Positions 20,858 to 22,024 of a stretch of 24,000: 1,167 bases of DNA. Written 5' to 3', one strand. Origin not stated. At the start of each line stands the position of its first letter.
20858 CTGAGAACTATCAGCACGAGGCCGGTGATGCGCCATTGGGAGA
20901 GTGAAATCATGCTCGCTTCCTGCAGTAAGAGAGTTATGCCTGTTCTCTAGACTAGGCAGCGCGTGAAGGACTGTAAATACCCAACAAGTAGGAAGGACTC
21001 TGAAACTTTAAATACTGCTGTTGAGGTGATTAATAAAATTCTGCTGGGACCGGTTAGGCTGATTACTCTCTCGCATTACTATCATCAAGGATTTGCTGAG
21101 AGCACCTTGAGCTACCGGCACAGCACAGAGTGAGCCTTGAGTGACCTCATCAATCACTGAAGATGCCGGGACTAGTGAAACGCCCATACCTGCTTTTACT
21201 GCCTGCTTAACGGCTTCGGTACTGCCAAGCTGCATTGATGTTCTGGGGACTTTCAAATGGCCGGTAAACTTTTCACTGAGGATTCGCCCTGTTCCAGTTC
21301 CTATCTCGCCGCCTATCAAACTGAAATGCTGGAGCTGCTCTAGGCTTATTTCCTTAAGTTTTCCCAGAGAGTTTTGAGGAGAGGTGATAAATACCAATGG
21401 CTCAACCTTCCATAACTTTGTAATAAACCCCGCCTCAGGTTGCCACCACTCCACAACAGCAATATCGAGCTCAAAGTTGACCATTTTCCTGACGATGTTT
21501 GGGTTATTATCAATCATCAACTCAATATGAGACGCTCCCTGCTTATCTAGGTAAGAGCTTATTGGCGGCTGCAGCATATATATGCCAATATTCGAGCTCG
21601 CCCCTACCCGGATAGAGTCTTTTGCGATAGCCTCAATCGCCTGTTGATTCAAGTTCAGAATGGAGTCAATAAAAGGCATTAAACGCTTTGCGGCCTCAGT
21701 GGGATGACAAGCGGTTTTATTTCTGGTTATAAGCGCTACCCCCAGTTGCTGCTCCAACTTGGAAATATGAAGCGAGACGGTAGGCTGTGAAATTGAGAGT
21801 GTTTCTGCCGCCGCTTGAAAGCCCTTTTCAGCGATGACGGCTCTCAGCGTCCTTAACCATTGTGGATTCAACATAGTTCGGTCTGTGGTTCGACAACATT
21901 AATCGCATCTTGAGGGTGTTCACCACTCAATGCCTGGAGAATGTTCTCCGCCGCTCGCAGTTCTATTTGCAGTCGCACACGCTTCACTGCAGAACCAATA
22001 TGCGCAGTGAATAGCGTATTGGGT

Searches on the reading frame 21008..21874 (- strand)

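Call 77: search_protein_families(library=pfam, proteins=[window:21008-21874:-], max_evalue=0.001)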
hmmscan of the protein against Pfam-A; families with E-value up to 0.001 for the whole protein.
window:21008-21874:- (288 aa): 2 families
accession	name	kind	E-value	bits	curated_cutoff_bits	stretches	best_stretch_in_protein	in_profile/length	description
PF03466.25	LysR_substrate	-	4.4e-31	108.3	28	1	87-285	7-205/209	LysR substrate binding domain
PF00126.33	HTH_1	-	1.9e-17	63.4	26.6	1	5-62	2-59/60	Bacterial regulatory helix-turn-helix protein, lysR family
